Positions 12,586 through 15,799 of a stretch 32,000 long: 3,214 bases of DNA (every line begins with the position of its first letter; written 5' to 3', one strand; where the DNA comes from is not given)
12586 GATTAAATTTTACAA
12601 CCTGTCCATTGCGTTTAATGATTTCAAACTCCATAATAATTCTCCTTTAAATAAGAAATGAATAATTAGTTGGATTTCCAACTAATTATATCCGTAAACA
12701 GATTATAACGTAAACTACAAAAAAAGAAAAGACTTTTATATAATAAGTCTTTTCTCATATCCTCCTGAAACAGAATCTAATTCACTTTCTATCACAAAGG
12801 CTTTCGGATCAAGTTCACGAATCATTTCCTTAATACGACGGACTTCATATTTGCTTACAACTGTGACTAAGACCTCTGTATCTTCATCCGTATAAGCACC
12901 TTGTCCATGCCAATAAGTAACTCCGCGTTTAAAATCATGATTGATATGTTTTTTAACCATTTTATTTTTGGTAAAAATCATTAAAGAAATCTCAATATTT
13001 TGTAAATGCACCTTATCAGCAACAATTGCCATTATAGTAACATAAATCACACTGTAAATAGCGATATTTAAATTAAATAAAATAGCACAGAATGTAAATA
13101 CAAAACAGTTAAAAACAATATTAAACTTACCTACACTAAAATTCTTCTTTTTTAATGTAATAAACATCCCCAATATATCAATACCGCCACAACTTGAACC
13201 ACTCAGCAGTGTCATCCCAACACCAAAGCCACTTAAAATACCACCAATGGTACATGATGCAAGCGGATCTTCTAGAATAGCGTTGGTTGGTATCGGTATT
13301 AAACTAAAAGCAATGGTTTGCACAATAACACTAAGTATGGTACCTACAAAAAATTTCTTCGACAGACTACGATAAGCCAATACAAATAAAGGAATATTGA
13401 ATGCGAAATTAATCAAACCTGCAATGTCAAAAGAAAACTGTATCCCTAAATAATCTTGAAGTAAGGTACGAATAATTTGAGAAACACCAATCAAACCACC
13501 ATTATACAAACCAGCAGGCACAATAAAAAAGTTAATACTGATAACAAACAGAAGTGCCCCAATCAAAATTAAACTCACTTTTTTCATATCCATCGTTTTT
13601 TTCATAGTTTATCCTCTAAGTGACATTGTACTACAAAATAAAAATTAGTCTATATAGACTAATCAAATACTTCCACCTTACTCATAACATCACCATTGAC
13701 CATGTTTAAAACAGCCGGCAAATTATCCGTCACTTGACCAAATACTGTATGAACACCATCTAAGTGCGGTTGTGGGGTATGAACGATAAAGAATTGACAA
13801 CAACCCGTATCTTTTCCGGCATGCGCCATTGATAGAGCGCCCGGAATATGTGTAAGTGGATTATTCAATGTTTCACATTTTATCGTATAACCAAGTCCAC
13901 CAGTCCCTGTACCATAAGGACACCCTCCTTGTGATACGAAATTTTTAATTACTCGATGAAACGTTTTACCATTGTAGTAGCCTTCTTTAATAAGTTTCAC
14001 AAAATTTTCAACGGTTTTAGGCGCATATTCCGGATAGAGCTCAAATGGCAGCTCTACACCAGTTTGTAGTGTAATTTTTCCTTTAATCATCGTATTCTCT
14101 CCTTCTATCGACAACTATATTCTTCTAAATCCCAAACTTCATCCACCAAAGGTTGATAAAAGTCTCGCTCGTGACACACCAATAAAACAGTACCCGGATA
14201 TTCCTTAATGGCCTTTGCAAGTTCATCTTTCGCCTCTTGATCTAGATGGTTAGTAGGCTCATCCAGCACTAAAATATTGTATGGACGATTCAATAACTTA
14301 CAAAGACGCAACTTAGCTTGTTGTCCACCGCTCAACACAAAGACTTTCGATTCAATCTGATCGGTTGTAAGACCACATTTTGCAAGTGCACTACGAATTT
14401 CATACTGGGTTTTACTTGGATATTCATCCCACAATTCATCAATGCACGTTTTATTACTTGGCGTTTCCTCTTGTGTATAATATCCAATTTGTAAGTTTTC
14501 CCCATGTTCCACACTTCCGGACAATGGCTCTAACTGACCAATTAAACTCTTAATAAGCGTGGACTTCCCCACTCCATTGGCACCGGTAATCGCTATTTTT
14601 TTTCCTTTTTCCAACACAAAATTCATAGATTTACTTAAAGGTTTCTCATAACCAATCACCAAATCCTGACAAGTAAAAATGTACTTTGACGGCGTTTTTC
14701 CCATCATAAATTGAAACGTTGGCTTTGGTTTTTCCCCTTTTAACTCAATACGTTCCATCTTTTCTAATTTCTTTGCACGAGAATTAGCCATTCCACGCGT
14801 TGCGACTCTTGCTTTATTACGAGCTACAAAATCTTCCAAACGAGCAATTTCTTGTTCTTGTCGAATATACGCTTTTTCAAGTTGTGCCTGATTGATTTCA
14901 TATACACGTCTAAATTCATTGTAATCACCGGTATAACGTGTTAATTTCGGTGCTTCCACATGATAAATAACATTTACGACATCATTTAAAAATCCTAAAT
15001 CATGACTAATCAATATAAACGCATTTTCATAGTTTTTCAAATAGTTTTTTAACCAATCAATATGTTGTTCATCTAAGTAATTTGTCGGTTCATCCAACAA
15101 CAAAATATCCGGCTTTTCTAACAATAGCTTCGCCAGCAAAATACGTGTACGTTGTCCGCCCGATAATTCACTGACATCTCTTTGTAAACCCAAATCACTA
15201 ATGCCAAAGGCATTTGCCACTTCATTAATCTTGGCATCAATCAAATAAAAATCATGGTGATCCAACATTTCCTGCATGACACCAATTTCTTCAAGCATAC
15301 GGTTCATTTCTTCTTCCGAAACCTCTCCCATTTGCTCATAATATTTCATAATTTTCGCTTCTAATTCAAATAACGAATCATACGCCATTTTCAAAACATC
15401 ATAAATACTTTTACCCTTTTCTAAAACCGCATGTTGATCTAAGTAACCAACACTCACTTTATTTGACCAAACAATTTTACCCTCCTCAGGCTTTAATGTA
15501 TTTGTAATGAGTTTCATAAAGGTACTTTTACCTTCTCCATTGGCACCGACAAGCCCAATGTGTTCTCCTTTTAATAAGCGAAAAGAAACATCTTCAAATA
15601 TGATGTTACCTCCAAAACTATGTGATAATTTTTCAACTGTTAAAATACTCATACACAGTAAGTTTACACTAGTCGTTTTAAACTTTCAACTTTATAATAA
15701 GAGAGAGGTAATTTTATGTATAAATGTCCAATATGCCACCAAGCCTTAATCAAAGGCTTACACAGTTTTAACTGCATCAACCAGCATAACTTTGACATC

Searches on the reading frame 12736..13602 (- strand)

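Call 100: search_protein_families(library=pfam, proteins=[window:12736-13602:-], max_evalue=0.00001)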
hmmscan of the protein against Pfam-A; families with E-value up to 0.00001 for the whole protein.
window:12736-13602:- (288 aa): 2 families
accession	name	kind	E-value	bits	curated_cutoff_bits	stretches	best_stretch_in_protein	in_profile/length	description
PF02588.21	YitT_membrane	-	6.7e-44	150.2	24.3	1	10-214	3-197/205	Uncharacterised 5xTM membrane BCR, YitT family COG1284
PF10035.14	DUF2179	-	3.5e-21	75.2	22.8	1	226-280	1-55/55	Uncharacterized protein conserved in bacteria (DUF2179)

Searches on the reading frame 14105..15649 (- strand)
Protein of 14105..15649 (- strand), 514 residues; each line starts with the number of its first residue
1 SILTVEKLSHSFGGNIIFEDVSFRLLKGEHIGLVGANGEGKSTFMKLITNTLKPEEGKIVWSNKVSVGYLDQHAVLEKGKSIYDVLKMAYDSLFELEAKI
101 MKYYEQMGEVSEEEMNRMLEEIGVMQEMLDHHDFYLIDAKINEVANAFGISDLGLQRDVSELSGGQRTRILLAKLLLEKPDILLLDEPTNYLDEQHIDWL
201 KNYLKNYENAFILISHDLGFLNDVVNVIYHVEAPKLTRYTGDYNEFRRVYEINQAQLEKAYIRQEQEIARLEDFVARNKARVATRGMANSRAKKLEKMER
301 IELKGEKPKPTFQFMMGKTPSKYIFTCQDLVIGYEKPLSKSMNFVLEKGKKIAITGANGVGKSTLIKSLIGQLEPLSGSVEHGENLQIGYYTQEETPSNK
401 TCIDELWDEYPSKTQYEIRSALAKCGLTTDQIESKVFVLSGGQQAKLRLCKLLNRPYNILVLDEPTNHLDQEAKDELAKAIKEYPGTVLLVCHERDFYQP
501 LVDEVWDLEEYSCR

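Call 100: search_protein_families(library=pfam, proteins=[window:14105-15649:-], max_evalue=0.00001)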
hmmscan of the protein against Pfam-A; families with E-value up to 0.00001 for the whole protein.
window:14105-15649:- (514 aa): 11 families
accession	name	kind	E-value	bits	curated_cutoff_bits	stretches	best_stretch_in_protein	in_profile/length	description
PF00005.33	ABC_tran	-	4.1e-52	176.9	25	2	19-190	2-137/137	ABC transporter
PF12848.13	ABC_tran_Xtn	-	1.9e-20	73.2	25.9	1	230-314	2-85/85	ABC transporter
PF02463.25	SMC_N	-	6.7e-14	52.3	40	1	29-229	25-209/220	RecF/RecN/SMC N terminal domain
PF13304.12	AAA_21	-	4.1e-12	47.2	27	0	353-369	3-19/304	AAA domain, putative AbiEii toxin, Type IV TA system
PF13555.12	AAA_29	-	1.6e-07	31.4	27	0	348-367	22-40/61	P-loop containing region of AAA domain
PF13401.12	AAA_22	-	2.6e-07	31.4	27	0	352-477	8-104/130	AAA domain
PF00910.28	RNA_helicase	-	5.7e-07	30.4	21.5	0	33-71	3-45/105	RNA helicase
PF13173.12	AAA_14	-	1.4e-06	28.8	27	0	350-395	3-39/129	AAA domain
PF03193.22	RsgA_GTPase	-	1.7e-06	28.4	30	0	345-381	103-138/174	RsgA GTPase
PF01926.29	MMR_HSR1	-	2.5e-06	28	21.9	0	351-374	1-23/113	50S ribosome-binding GTPase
PF20720.3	nSTAND3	-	2.6e-06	27.7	27.2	0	340-373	8-41/155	Novel STAND NTPase 3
